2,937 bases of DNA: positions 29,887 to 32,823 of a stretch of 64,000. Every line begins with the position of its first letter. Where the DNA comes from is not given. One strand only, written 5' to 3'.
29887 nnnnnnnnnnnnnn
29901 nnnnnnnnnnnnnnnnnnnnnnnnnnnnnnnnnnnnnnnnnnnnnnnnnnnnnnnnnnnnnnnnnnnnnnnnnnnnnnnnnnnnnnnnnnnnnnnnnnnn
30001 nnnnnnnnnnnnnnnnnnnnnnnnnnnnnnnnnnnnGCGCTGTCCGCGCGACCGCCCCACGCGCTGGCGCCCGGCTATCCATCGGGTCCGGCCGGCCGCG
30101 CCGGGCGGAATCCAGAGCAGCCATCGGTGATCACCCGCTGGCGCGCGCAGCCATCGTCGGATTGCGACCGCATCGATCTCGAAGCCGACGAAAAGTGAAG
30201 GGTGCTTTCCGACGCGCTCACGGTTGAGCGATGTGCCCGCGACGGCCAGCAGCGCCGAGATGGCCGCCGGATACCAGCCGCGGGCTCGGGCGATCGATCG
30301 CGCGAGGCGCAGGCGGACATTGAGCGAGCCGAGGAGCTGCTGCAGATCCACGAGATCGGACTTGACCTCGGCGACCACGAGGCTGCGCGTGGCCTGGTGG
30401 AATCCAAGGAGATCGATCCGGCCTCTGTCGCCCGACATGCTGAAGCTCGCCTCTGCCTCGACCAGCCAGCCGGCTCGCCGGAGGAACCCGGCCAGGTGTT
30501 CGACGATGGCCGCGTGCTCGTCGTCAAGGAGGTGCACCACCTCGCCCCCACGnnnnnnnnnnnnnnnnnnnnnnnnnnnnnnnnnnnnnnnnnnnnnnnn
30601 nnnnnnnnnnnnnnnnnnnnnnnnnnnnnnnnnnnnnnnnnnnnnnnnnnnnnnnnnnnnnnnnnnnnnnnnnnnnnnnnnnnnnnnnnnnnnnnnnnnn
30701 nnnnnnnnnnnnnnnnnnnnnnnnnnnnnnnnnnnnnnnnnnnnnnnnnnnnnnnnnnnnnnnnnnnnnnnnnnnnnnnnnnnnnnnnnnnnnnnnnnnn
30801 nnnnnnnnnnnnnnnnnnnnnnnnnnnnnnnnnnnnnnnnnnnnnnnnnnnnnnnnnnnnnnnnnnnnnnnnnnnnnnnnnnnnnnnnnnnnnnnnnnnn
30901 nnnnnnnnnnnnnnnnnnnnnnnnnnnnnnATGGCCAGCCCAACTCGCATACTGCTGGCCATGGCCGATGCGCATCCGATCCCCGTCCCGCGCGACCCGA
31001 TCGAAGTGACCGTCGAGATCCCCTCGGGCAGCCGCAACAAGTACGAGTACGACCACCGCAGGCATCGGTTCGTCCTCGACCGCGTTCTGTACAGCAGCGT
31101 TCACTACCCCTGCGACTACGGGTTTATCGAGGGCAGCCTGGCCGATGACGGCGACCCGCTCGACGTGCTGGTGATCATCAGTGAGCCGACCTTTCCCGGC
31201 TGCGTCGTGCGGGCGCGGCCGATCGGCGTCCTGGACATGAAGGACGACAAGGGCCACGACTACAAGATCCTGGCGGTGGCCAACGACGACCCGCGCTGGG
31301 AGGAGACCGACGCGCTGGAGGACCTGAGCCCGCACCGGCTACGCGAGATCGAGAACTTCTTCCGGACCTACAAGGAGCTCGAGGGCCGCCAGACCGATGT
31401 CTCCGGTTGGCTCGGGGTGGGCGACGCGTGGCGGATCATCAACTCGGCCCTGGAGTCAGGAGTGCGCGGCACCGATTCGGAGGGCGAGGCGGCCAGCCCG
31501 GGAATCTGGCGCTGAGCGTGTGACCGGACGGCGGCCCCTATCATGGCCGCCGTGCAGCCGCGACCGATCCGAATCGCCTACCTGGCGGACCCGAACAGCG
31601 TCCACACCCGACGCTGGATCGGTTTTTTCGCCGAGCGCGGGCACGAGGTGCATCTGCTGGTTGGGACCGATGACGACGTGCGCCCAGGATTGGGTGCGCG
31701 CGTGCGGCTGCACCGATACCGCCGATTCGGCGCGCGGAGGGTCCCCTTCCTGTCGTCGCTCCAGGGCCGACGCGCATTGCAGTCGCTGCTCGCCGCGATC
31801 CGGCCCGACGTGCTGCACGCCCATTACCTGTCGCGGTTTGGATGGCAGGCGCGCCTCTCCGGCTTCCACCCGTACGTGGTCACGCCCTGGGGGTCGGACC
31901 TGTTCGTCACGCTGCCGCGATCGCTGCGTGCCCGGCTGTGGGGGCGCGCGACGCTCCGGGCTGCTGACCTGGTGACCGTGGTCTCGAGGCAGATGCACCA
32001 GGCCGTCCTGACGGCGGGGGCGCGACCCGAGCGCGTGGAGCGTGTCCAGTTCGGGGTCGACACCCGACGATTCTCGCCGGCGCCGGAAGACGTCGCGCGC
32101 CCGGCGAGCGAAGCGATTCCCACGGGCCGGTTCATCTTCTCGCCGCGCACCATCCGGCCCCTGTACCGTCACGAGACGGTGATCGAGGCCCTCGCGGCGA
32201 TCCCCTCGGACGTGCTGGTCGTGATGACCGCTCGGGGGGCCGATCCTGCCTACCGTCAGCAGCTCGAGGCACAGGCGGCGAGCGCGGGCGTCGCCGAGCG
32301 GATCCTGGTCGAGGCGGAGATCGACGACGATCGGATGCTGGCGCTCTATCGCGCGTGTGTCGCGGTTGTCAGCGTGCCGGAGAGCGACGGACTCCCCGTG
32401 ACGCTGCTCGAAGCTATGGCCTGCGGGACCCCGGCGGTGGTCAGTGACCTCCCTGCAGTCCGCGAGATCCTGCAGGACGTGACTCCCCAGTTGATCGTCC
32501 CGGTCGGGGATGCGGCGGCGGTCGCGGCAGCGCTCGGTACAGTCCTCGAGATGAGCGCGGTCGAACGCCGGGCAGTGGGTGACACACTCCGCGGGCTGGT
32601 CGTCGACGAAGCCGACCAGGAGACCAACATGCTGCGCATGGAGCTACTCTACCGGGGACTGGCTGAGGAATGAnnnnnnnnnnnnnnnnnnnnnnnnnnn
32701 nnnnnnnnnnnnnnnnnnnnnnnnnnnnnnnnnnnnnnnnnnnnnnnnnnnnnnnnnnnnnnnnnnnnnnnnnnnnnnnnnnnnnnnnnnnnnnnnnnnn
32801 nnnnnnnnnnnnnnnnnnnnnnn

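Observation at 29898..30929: XRE-family regulator gene inside the glycan cluster is bracketed by two copies of a conserved 73-bp bipartite motif plus a perfect hairpin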

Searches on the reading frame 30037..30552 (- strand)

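Call 35: search_protein_families(library=pfam, proteins=[window:30037-30552:-], max_evalue=1)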
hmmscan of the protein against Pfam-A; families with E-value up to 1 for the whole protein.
seq(172 aa): 1 family
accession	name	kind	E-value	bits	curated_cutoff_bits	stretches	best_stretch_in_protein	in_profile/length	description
PF06250.17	YhcG_C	-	0.00065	20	32.5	1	14-89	26-103/157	YhcG PDDEXK nuclease domain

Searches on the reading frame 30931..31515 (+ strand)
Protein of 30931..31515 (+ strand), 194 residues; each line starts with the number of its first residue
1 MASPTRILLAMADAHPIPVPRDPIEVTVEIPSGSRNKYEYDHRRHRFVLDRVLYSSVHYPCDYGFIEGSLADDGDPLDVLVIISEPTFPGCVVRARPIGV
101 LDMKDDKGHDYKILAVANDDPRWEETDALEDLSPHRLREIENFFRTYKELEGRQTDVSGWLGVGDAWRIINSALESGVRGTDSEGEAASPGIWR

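Call 8: search_protein_families(library=pfam, proteins=[window:30931-31515:+], max_evalue=0.01)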
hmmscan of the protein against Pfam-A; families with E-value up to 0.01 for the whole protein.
window:30931-31515:+ (194 aa): 1 family
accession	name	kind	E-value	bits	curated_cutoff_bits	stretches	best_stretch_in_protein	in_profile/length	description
PF00719.24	Pyrophosphatase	-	2.6e-55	186.9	23.5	1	26-175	1-150/153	Inorganic pyrophosphatase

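Call 47: find_homologous_proteins(query=window:30931-31515:+, max_evalue=1e-40)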
Query window:30931-31515:+ (194 aa): 6132 proteins with E <= 1e-40 among 8000 candidates; the best 120 are listed.
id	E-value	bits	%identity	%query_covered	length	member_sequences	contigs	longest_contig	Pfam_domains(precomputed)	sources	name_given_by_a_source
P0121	2.5e-108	378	94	90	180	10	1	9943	PF00719.25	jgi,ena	-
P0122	9.1e-103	360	86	92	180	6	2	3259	PF00719.25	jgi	jgi:inorganic pyrophosphatase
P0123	1.0e-102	360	86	92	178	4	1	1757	PF00719.25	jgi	jgi:inorganic pyrophosphatase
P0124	2.0e-102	359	87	90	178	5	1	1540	PF00719.25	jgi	jgi:inorganic pyrophosphatase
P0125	3.1e-102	358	84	95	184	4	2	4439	PF00719.25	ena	-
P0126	3.7e-102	358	85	92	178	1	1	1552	PF00719.25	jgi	-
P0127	4.8e-102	358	87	90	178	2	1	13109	PF00719.25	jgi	jgi:inorganic pyrophosphatase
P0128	1.5e-101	356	87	90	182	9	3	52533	PF00719.25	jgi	-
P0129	2.6e-101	355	85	92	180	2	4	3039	PF00719.25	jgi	jgi:inorganic pyrophosphatase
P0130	7.6e-101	354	86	90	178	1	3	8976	PF00719.25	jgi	jgi:inorganic pyrophosphatase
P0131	2.3e-100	352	86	90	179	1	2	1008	PF00719.25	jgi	jgi:inorganic pyrophosphatase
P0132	3.9e-100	351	86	90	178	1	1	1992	PF00719.25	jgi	jgi:inorganic pyrophosphatase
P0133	4.6e-100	351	82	95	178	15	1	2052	PF00719.25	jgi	jgi:inorganic pyrophosphatase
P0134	5.1e-100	351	86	90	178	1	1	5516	PF00719.25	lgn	-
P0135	1.8e-99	349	84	90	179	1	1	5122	PF00719.25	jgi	jgi:inorganic pyrophosphatase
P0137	5.2e-99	348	84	90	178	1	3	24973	PF00719.25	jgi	jgi:inorganic pyrophosphatase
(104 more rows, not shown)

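Call 48: find_encoding_contigs(protein=P0121, flank=5000, max_places=2)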
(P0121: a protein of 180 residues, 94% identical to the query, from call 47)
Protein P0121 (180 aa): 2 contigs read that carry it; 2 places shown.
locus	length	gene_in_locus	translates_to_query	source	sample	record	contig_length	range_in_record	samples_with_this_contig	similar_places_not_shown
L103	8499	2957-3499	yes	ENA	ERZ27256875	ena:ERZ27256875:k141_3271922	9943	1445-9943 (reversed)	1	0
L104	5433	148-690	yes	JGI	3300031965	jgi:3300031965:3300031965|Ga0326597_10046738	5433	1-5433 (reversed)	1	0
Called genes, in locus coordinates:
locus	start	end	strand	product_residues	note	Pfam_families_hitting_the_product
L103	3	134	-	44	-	?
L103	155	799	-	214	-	PF02585:PIG-L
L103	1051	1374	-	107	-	PF13396:PLDc_N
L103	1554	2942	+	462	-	PF13727:CoA_binding_3, PF02397:Bac_transf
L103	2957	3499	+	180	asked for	PF00719:Pyrophosphatase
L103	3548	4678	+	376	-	PF13477:Glyco_trans_4_2, PF13439:Glyco_transf_4, PF13579:Glyco_trans_4_4, PF00534:Glycos_transf_1, PF13692:Glyco_trans_1_4, PF13524:Glyco_trans_1_2 (weak)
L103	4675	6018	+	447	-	PF01943:Polysacc_synt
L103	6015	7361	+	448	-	PF13439:Glyco_transf_4, PF13579:Glyco_trans_4_4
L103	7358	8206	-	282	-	PF01370:Epimerase, PF04321:RmlD_sub_bind (weak), PF16363:GDP_Man_Dehyd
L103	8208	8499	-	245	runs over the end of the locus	PF00483:NTP_transferase, PF12804:NTP_transf_3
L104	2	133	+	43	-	?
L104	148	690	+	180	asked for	PF00719:Pyrophosphatase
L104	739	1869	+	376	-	PF13477:Glyco_trans_4_2, PF13439:Glyco_transf_4, PF13579:Glyco_trans_4_4, PF00534:Glycos_transf_1, PF13692:Glyco_trans_1_4, PF13524:Glyco_trans_1_2 (weak)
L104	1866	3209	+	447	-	PF01943:Polysacc_synt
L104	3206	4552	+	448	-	PF13439:Glyco_transf_4, PF13579:Glyco_trans_4_4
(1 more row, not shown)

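Call 49: find_encoding_contigs(protein=P0128, flank=5000, max_places=2)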
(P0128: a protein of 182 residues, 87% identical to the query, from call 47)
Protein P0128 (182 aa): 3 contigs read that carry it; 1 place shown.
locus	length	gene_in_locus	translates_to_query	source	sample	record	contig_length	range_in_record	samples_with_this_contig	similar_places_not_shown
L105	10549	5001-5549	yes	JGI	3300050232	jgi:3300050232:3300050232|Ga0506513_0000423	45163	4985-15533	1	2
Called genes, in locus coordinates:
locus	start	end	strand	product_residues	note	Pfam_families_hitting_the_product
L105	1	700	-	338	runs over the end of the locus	PF01073:3Beta_HSD, PF01370:Epimerase, PF02719:Polysacc_synt_2, PF04321:RmlD_sub_bind, PF07993:NAD_binding_4, PF16363:GDP_Man_Dehyd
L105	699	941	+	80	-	-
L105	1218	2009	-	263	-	-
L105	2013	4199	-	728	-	PF08267:Meth_synt_1, PF01717:Meth_synt_2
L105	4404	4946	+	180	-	-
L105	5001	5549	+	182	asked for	PF00719:Pyrophosphatase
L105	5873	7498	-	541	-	PF00535:Glycos_transf_2, PF10111:Glyco_tranf_2_2, PF13641:Glyco_tranf_2_3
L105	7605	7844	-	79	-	-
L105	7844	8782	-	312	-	PF01073:3Beta_HSD, PF01370:Epimerase, PF02719:Polysacc_synt_2, PF04321:RmlD_sub_bind, PF16363:GDP_Man_Dehyd, PF07993:NAD_binding_4 (weak)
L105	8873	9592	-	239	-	-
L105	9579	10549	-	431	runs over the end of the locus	PF13439:Glyco_transf_4 (weak), PF20706:GT4-conflict (faint), PF13579:Glyco_trans_4_4 (weak), PF13692:Glyco_trans_1_4 (weak), PF00534:Glycos_transf_1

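Call 50: find_encoding_contigs(protein=P0127, flank=5000, max_places=2)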
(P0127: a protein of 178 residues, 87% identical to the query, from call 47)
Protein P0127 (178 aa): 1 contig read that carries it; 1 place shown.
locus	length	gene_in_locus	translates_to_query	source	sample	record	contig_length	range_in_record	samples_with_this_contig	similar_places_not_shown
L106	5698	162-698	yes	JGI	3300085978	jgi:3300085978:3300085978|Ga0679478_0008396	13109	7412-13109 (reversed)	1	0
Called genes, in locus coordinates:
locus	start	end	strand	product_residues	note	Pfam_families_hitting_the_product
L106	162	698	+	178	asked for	PF00719:Pyrophosphatase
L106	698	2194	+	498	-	PF01943:Polysacc_synt, PF13440:Polysacc_synt_3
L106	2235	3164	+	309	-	PF01370:Epimerase, PF04321:RmlD_sub_bind, PF07993:NAD_binding_4 (faint), PF02719:Polysacc_synt_2 (weak), PF16363:GDP_Man_Dehyd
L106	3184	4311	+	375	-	PF13477:Glyco_trans_4_2, PF13439:Glyco_transf_4, PF13579:Glyco_trans_4_4, PF00534:Glycos_transf_1, PF13692:Glyco_trans_1_4, PF13524:Glyco_trans_1_2 (weak)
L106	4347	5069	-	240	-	PF00483:NTP_transferase, PF12804:NTP_transf_3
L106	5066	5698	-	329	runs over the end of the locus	PF00106:adh_short (weak), PF01073:3Beta_HSD, PF01370:Epimerase, PF02719:Polysacc_synt_2, PF04321:RmlD_sub_bind, PF07993:NAD_binding_4, PF13460:NAD_binding_10, PF16363:GDP_Man_Dehyd, +1 more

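Call 51: find_encoding_contigs(protein=P0137, flank=5000, max_places=2)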
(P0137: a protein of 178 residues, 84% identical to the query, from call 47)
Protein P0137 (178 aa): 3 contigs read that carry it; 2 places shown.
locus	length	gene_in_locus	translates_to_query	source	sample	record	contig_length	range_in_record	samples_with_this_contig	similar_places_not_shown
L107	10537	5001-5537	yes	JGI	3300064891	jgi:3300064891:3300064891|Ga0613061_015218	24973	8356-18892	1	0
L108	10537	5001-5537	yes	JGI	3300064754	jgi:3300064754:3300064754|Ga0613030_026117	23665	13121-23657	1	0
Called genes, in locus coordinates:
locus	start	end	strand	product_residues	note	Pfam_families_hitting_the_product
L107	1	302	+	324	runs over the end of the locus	PF00685:Sulfotransfer_1, PF13469:Sulfotransfer_3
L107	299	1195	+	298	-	PF00685:Sulfotransfer_1, PF13469:Sulfotransfer_3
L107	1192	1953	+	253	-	PF03808:Glyco_tran_WecG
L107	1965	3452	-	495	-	-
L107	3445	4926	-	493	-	PF01943:Polysacc_synt, PF13440:Polysacc_synt_3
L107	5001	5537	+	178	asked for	PF00719:Pyrophosphatase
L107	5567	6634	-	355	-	PF03102:NeuB, PF08666:SAF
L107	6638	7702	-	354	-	PF05368:NmrA, PF01073:3Beta_HSD, PF01370:Epimerase, PF02719:Polysacc_synt_2, PF04321:RmlD_sub_bind, PF07993:NAD_binding_4 (faint), PF13460:NAD_binding_10, PF16363:GDP_Man_Dehyd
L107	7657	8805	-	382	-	PF01041:DegT_DnrJ_EryC1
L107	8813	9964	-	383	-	PF02350:Epimerase_2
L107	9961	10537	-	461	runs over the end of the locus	-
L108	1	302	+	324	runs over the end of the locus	PF00685:Sulfotransfer_1, PF13469:Sulfotransfer_3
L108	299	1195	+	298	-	PF00685:Sulfotransfer_1, PF13469:Sulfotransfer_3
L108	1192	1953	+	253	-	PF03808:Glyco_tran_WecG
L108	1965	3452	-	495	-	-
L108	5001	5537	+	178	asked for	PF00719:Pyrophosphatase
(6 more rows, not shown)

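Call 57: find_encoding_contigs(protein=P0130, flank=4000, max_places=3)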
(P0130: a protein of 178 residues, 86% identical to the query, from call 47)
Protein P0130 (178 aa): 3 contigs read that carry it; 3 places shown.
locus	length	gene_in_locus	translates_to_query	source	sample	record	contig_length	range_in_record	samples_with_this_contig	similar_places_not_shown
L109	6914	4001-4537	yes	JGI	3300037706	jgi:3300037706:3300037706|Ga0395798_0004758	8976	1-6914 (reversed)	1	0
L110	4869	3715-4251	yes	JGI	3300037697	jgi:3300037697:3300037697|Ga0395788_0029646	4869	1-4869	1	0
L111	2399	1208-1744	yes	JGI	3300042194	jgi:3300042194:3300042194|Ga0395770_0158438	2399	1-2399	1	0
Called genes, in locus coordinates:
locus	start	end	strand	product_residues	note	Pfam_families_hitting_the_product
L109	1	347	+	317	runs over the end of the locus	PF00685:Sulfotransfer_1, PF13469:Sulfotransfer_3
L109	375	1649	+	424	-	PF13439:Glyco_transf_4, PF13579:Glyco_trans_4_4, PF00534:Glycos_transf_1, PF13692:Glyco_trans_1_4, PF13524:Glyco_trans_1_2 (weak)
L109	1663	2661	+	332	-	PF03816:LytR_cpsA_psr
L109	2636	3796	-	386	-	-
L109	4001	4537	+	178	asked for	PF00719:Pyrophosphatase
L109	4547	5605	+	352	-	PF13692:Glyco_trans_1_4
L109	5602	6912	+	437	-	?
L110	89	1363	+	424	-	PF13439:Glyco_transf_4, PF13579:Glyco_trans_4_4, PF00534:Glycos_transf_1, PF13692:Glyco_trans_1_4, PF13524:Glyco_trans_1_2 (weak)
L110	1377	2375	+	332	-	PF03816:LytR_cpsA_psr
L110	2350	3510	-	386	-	-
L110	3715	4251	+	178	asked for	PF00719:Pyrophosphatase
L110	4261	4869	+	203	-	?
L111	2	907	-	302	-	?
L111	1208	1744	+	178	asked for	PF00719:Pyrophosphatase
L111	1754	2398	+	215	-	?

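Call 58: find_encoding_contigs(protein=P0125, flank=4000, max_places=3)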
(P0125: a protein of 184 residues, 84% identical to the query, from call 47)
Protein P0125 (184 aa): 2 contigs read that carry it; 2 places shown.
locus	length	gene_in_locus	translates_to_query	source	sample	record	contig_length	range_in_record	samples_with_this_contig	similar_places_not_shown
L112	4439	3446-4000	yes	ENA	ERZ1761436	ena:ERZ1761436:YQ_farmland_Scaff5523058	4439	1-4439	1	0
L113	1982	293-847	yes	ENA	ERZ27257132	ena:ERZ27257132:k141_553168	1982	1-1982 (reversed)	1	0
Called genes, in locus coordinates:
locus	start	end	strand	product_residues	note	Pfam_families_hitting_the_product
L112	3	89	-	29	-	?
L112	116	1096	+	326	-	PF00685:Sulfotransfer_1, PF13469:Sulfotransfer_3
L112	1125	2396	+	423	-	PF13439:Glyco_transf_4, PF13524:Glyco_trans_1_2 (faint), PF13579:Glyco_trans_4_4, PF00534:Glycos_transf_1, PF13692:Glyco_trans_1_4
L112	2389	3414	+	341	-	PF03816:LytR_cpsA_psr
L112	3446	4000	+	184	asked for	PF00719:Pyrophosphatase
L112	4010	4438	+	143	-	?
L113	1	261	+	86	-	?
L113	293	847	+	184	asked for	PF00719:Pyrophosphatase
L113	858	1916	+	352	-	PF00534:Glycos_transf_1 (faint), PF13692:Glyco_trans_1_4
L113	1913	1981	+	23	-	?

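Call 68: search_protein_families(library=pfam, proteins=[L109:2636-3796:-], max_evalue=0.1)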
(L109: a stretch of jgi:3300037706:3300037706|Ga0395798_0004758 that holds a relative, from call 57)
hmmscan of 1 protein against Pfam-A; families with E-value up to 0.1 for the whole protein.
L109:2636-3796:- (386 aa): 0 families

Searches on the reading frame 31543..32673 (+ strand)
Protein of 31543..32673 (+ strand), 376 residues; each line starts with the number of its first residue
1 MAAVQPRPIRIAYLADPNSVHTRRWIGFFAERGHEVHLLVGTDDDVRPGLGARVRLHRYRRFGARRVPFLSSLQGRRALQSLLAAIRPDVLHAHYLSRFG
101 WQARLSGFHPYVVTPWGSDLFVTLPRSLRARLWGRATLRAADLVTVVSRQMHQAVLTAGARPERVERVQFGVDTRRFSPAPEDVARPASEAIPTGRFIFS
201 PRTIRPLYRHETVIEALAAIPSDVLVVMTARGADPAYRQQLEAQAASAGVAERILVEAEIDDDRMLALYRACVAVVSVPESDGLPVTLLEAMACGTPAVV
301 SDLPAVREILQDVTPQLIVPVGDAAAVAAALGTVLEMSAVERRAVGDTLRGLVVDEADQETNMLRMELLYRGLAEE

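Call 8: search_protein_families(library=pfam, proteins=[window:31543-32673:+], max_evalue=0.01)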
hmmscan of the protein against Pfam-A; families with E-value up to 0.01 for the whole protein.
window:31543-32673:+ (376 aa): 7 families
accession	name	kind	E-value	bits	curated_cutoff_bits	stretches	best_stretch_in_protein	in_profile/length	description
PF13477.12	Glyco_trans_4_2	-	1.3e-21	77.7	23.4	1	10-147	1-138/139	Glycosyl transferase 4-like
PF00534.26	Glycos_transf_1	-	1.4e-20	74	26.4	1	191-339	11-160/172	Glycosyl transferases group 1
PF13692.12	Glyco_trans_1_4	-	5.6e-18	66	27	1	209-336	16-141/142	Glycosyl transferases group 1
PF13439.12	Glyco_transf_4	-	6.9e-18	65.7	28.5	1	20-176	6-170/170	Glycosyltransferase Family 4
PF13579.12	Glyco_trans_4_4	-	4.1e-16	60.1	29.7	1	21-169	6-156/158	Glycosyl transferase 4-like domain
PF13524.12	Glyco_trans_1_2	-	4.3e-06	27.2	25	1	253-350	28-126/144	Glycosyl transferase-like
PF20706.3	GT4-conflict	-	0.00033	20.2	26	1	136-332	142-352/385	Family 4 Glycosyltransferase in conflict systems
